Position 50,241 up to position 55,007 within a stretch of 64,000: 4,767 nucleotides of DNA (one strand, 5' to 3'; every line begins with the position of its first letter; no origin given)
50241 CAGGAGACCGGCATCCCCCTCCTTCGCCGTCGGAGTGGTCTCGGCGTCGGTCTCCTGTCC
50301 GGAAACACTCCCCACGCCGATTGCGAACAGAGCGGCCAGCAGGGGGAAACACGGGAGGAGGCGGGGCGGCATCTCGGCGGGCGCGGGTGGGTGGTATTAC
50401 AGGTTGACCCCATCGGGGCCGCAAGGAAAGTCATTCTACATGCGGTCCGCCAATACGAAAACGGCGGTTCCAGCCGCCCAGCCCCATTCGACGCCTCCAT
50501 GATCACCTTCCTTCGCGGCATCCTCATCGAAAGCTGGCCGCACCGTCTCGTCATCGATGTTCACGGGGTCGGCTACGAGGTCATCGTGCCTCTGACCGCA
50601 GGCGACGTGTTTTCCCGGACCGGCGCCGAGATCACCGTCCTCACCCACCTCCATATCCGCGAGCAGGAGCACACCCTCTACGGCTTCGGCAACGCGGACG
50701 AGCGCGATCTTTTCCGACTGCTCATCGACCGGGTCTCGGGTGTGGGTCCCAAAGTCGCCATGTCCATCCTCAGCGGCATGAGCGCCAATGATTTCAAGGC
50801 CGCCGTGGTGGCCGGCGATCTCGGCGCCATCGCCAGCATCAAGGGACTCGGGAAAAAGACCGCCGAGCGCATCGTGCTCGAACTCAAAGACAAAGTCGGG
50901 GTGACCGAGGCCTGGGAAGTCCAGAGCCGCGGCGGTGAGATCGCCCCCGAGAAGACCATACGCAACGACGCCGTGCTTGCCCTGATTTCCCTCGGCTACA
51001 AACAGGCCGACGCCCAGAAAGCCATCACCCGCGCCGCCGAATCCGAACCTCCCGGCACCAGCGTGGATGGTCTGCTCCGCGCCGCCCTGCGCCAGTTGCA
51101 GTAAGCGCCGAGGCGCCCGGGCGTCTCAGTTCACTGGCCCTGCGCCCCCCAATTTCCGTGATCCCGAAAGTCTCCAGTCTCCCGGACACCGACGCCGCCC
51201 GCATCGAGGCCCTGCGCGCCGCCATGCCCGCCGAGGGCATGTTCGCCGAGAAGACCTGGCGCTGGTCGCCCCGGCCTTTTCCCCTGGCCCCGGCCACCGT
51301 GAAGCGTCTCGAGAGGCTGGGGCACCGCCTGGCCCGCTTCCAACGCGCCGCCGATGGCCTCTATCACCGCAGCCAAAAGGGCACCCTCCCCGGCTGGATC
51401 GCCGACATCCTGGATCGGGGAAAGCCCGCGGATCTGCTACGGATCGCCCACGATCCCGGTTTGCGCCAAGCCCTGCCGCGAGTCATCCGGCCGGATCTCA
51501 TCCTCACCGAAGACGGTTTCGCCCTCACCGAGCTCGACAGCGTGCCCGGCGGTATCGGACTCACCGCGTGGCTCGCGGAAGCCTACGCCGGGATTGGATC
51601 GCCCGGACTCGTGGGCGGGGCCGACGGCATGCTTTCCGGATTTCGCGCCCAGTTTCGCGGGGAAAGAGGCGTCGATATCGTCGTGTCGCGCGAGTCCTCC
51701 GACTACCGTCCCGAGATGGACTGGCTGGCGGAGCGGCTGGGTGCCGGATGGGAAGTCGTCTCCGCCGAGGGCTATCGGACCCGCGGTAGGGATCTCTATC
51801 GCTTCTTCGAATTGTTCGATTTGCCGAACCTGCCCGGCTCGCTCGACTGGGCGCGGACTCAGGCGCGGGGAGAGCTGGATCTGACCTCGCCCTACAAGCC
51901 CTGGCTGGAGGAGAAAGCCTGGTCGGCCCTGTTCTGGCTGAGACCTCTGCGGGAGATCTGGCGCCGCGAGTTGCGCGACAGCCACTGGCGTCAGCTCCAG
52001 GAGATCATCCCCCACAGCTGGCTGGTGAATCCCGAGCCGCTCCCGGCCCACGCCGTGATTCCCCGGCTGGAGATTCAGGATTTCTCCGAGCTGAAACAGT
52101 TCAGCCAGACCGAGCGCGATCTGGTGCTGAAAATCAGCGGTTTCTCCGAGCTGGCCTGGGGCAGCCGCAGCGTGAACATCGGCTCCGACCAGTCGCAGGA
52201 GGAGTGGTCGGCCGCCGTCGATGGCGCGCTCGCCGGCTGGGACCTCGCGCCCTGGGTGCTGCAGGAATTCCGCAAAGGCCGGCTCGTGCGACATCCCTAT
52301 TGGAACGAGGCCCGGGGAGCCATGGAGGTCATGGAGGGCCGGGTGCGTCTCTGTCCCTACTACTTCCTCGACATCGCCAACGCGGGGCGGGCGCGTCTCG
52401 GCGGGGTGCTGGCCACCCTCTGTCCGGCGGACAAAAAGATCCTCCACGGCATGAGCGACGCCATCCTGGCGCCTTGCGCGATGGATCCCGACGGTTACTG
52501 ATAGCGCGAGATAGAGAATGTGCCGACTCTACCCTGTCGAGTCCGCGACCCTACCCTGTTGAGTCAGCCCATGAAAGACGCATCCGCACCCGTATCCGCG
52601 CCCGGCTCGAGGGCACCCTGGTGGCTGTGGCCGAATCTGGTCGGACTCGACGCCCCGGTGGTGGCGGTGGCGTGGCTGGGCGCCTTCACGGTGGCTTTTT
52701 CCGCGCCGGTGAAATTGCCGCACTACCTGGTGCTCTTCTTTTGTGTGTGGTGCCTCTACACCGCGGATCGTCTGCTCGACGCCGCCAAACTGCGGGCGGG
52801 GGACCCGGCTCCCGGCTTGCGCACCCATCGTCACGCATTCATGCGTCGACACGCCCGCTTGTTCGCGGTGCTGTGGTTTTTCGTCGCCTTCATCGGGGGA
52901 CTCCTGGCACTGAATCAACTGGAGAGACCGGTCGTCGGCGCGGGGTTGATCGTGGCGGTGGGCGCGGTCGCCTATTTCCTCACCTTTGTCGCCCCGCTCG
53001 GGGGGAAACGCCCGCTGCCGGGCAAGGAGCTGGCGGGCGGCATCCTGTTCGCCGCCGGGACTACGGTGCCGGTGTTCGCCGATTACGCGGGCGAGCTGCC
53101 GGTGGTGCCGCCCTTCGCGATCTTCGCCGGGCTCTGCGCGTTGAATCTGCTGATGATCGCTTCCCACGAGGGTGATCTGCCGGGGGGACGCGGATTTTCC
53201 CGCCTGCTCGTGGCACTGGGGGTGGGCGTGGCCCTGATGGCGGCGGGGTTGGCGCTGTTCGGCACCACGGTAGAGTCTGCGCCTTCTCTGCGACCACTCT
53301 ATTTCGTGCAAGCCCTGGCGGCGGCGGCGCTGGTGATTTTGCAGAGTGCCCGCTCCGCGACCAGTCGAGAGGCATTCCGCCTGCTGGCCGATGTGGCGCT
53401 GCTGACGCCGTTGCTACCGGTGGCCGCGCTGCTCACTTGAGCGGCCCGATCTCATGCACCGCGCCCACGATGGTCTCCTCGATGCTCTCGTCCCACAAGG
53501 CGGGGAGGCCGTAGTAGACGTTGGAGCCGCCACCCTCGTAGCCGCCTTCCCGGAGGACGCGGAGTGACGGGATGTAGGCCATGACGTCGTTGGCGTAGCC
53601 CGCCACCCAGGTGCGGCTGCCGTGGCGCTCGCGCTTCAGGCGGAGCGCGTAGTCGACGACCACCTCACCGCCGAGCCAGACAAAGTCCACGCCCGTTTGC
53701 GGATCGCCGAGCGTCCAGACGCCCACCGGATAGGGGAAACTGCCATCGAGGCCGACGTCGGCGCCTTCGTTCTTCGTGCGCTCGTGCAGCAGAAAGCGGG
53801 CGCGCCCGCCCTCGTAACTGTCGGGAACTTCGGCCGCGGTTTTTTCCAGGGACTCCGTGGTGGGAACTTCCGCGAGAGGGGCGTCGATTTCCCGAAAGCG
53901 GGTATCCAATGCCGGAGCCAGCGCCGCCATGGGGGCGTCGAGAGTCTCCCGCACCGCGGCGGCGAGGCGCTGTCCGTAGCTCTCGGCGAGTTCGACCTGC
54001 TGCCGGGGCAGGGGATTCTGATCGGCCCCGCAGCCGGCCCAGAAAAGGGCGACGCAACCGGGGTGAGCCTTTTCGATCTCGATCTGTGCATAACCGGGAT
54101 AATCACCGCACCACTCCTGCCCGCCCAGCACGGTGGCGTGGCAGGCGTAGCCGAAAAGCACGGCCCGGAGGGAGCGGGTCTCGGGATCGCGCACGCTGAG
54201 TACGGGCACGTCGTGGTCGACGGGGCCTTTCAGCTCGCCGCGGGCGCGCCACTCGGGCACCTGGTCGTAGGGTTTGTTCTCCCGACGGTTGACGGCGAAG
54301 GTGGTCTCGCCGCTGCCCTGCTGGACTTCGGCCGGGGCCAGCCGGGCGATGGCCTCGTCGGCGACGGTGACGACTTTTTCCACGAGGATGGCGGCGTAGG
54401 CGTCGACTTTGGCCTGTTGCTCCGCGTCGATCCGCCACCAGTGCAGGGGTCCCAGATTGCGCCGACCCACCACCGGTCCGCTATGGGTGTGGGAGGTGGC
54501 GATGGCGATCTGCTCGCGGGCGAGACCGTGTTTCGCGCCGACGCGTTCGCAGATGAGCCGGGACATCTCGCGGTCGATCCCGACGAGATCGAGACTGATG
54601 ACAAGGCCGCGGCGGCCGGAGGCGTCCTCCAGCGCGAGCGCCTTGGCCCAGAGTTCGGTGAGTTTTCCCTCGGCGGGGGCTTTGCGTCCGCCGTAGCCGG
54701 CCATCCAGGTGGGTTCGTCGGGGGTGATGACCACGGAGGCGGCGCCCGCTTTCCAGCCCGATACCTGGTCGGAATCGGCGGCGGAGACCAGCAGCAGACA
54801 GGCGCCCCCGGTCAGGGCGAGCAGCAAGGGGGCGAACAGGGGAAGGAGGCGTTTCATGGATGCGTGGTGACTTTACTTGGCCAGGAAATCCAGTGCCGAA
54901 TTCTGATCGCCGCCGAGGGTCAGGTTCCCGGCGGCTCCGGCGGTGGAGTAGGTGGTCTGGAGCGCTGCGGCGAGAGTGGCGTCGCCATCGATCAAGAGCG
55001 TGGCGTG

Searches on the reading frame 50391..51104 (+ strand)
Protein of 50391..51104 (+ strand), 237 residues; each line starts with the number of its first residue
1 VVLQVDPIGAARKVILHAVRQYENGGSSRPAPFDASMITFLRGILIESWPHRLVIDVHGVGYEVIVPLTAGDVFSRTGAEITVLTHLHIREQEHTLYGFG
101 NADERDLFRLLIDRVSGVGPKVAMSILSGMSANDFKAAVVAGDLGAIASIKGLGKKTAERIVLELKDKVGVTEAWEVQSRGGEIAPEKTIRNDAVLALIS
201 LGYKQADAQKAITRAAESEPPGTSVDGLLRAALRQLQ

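Call 90: search_protein_families(library=pfam, proteins=[window:50391-51104:+], max_evalue=0.0001)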
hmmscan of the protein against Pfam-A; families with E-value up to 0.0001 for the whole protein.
window:50391-51104:+ (237 aa): 3 families
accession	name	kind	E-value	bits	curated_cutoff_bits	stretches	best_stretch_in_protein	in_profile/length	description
PF01330.27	RuvA_N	-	1.6e-18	67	23.6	1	37-98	1-61/61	RuvA N terminal domain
PF14520.12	HHH_5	-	1.2e-14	55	27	1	108-167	1-57/57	Helix-hairpin-helix domain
PF07499.19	RuvA_C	-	1.6e-14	54.5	24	1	191-236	3-46/47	RuvA, C-terminal domain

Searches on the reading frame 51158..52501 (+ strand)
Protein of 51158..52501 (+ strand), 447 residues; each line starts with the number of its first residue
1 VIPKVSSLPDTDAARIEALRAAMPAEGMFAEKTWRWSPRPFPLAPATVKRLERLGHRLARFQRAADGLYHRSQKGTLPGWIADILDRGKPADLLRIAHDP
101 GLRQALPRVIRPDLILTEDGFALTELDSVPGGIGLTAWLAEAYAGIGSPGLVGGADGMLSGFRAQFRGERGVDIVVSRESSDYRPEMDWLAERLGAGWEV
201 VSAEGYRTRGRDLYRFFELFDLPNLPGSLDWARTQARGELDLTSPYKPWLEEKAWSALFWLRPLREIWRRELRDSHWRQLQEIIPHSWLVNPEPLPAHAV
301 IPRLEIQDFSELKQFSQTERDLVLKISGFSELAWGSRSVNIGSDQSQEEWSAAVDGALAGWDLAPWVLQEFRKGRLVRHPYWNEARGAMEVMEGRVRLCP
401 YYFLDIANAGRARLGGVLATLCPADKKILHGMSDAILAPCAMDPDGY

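Call 53: search_protein_families(library=pfam, proteins=[window:51158-52501:+], max_evalue=0.001)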
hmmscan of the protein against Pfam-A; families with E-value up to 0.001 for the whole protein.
window:51158-52501:+ (447 aa): 0 families

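Call 73: find_homologous_proteins(query=window:51224-52501:+, max_evalue=1e-30)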
Query window:51224-52501:+ (425 aa): 8000 proteins with E <= 1e-30 among 8000 candidates; the best 120 are listed.
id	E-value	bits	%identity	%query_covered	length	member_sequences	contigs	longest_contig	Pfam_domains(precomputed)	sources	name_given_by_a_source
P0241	1.4e-290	982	100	100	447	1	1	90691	-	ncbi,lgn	-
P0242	7.4e-250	848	85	100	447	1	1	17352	-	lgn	-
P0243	9.7e-237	804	81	100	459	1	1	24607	-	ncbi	-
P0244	2.2e-233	793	79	100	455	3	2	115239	-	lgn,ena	-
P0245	7.9e-232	788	77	100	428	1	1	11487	-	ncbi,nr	ncbi:MAG: hypothetical protein KDN19_19275 [Verrucomicrobiae bacterium]|nr:hypothetical protein [Ver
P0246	4.7e-223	759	77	100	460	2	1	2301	-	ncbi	-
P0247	1.1e-221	755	75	100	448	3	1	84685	-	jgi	jgi:hypothetical protein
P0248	2.8e-219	747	75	100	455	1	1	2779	-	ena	-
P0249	3.3e-216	737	75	100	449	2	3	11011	-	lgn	-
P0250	6.9e-216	736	73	100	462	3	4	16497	-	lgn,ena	-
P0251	1.9e-215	734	73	100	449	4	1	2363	-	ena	-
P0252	4.3e-215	733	75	100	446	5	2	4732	-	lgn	-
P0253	1.6e-212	725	73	100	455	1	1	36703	-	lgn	-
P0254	1.4e-211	722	73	100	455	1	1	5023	-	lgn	-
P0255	1.5e-211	721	73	100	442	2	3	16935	-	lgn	-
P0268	1.1e-171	590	63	99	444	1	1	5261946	-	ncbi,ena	-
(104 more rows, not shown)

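Call 74: find_encoding_contigs(protein=P0242, flank=10000, max_places=1)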
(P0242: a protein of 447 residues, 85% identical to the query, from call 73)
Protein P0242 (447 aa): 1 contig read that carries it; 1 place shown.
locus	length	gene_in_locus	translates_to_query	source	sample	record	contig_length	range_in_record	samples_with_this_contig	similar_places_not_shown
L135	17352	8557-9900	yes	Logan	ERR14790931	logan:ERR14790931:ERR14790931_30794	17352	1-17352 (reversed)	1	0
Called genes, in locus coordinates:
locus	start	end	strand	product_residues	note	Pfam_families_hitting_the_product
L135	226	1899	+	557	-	PF00089:Trypsin, PF13365:Trypsin_2, PF13180:PDZ_2 (weak), PF17815:PDZ_3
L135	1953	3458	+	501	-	PF00595:PDZ (weak), PF13180:PDZ_2, PF17820:PDZ_6 (weak), PF17815:PDZ_3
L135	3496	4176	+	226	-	PF00702:Hydrolase, PF12710:HAD (weak), PF13419:HAD_2, PF13242:Hydrolase_like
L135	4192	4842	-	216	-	PF13561:adh_short_C2, PF00106:adh_short, PF08659:KR (weak)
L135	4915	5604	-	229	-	-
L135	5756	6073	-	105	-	-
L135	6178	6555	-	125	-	PF00507:Oxidored_q4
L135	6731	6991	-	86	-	-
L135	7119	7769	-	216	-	-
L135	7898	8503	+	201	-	PF01330:RuvA_N, PF14520:HHH_5, PF07499:RuvA_C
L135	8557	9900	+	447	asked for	-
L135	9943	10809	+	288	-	-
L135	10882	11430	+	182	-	-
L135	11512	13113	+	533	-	PF00474:SSF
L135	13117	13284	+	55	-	-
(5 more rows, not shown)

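Call 75: find_encoding_contigs(protein=P0243, flank=10000, max_places=1)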
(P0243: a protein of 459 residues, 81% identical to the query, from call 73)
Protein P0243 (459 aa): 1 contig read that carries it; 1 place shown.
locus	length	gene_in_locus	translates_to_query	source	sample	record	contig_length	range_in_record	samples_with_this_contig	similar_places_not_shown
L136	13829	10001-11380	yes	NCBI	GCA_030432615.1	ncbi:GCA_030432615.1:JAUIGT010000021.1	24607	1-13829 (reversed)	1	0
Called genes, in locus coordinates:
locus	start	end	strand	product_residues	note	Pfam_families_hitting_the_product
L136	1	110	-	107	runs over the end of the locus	-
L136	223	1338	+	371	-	PF01926:MMR_HSR1, PF02421:FeoB_N (weak), PF06071:YchF-GTPase_C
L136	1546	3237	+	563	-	PF00089:Trypsin, PF13365:Trypsin_2, PF13180:PDZ_2, PF17815:PDZ_3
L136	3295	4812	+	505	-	PF13180:PDZ_2, PF00595:PDZ (weak), PF17820:PDZ_6 (weak), PF17815:PDZ_3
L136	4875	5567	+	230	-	PF00702:Hydrolase, PF12710:HAD (weak), PF13419:HAD_2, PF13242:Hydrolase_like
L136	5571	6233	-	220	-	PF01370:Epimerase (weak), PF13561:adh_short_C2, PF00106:adh_short, PF08659:KR (weak)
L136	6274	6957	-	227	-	-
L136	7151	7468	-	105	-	PF07876:Dabb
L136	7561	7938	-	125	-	PF00507:Oxidored_q4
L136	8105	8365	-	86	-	-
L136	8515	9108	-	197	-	-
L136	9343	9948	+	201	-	PF01330:RuvA_N, PF14520:HHH_5, PF07499:RuvA_C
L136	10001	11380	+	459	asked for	-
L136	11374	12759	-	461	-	PF13432:TPR_16, PF14559:TPR_19 (weak), PF13424:TPR_12 (weak), PF00515:TPR_1, PF07719:TPR_2 (weak), PF13428:TPR_14, PF00685:Sulfotransfer_1, PF13469:Sulfotransfer_3, +8 more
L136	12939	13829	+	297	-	?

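Call 76: find_encoding_contigs(protein=P0244, flank=10000, max_places=1)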
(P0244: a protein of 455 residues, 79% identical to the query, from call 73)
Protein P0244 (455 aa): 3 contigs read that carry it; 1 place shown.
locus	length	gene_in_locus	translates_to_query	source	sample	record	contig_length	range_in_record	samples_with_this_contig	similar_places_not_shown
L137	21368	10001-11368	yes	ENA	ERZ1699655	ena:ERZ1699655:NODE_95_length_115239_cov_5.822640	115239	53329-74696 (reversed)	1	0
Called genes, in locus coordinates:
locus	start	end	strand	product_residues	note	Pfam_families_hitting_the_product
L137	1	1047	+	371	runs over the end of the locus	PF01926:MMR_HSR1, PF02421:FeoB_N (weak), PF06071:YchF-GTPase_C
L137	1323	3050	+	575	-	PF00089:Trypsin, PF13365:Trypsin_2, PF13180:PDZ_2, PF17815:PDZ_3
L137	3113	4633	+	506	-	PF13180:PDZ_2, PF00595:PDZ, PF17820:PDZ_6, PF17815:PDZ_3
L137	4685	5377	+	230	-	PF00702:Hydrolase, PF12710:HAD (weak), PF13419:HAD_2, PF13242:Hydrolase_like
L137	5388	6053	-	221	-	PF13561:adh_short_C2, PF00106:adh_short, PF08659:KR (weak)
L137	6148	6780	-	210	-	-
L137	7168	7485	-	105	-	PF07876:Dabb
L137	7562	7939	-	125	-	PF00507:Oxidored_q4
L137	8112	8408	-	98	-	-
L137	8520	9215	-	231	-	-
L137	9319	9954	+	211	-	PF01330:RuvA_N, PF14520:HHH_5, PF07499:RuvA_C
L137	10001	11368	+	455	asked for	-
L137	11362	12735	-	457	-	PF14559:TPR_19 (weak), PF13424:TPR_12, PF13432:TPR_16, PF00515:TPR_1, PF07719:TPR_2, PF13181:TPR_8 (weak), PF00685:Sulfotransfer_1, PF13469:Sulfotransfer_3, +7 more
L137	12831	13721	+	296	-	-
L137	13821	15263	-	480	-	PF04734:Ceramidase_alk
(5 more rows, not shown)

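Call 78: find_encoding_contigs(protein=P0268, flank=10000, max_places=1)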
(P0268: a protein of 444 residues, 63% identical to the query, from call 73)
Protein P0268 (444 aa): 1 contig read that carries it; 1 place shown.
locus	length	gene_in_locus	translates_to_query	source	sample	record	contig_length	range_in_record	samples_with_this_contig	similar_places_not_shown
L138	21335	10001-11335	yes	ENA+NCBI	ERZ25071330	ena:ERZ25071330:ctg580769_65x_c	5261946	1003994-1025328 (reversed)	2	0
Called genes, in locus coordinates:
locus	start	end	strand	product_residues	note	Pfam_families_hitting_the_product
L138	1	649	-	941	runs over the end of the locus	PF00675:Peptidase_M16, PF05193:Peptidase_M16_C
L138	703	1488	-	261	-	PF00977:His_biosynth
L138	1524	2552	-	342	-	PF00535:Glycos_transf_2, PF02629:CoA_binding (faint), PF10111:Glyco_tranf_2_2, PF13641:Glyco_tranf_2_3, PF13632:Glyco_trans_2_3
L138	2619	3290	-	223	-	PF01386:Ribosomal_L25p, PF14693:Ribosomal_TL5_C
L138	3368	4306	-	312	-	PF13793:Pribosyltran_N, PF00156:Pribosyltran, PF14572:Pribosyl_synth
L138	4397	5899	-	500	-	PF00512:HisKA, PF02518:HATPase_c, PF00072:Response_reg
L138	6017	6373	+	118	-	-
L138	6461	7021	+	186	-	-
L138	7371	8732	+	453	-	PF00884:Sulfatase, PF01663:Phosphodiest (faint), PF16347:SGSH_C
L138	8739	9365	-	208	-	-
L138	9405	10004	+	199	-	PF01330:RuvA_N, PF14520:HHH_5, PF07499:RuvA_C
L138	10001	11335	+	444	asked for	-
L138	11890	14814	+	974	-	-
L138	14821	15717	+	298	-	PF02899:Phage_int_SAM_1, PF13495:Phage_int_SAM_4 (weak), PF00589:Phage_integrase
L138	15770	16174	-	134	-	-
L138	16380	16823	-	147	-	PF01475:FUR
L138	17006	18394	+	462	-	PF00884:Sulfatase, PF01663:Phosphodiest (faint), PF16347:SGSH_C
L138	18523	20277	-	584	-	PF00258:Flavodoxin_1, PF00667:FAD_binding_1, PF00175:NAD_binding_1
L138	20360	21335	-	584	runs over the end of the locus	PF03460:NIR_SIR_ferr, PF01077:NIR_SIR, PF03460:NIR_SIR_ferr, PF01077:NIR_SIR (weak)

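Call 98: find_encoding_contigs(protein=P0241, flank=10000, max_places=6)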
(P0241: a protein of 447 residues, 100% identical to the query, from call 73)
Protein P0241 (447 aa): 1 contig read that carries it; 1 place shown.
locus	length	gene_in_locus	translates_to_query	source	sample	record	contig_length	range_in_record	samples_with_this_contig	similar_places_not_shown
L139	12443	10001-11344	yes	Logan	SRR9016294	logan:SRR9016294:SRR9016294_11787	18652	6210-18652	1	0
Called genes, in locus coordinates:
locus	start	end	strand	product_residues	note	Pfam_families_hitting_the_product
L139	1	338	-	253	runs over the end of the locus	PF01784:DUF34_NIF3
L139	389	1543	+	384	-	PF01926:MMR_HSR1, PF02421:FeoB_N (weak), PF06071:YchF-GTPase_C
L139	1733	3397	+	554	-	PF00089:Trypsin, PF13365:Trypsin_2, PF13180:PDZ_2, PF17815:PDZ_3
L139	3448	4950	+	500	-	PF00595:PDZ (faint), PF13180:PDZ_2, PF17820:PDZ_6 (faint), PF17815:PDZ_3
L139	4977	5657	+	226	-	PF00702:Hydrolase, PF12710:HAD (faint), PF13419:HAD_2, PF13242:Hydrolase_like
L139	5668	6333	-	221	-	PF08659:KR (faint), PF13561:adh_short_C2, PF00106:adh_short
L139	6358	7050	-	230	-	-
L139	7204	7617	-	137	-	PF07876:Dabb (weak)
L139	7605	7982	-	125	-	PF00507:Oxidored_q4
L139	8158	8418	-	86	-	-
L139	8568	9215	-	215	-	-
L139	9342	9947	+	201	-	PF01330:RuvA_N, PF14520:HHH_5, PF07499:RuvA_C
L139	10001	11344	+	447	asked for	-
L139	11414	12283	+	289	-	-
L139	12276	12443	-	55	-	?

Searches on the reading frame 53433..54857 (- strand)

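Call 53: search_protein_families(library=pfam, proteins=[window:53433-54857:-], max_evalue=0.001)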
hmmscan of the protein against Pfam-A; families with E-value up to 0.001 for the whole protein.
window:53433-54857:- (474 aa): 1 family
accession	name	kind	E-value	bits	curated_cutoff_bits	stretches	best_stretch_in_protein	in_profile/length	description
PF04734.18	Ceramidase_alk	-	2.5e-15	56.6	32.1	1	50-265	17-230/509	Neutral/alkaline non-lysosomal ceramidase, N-terminal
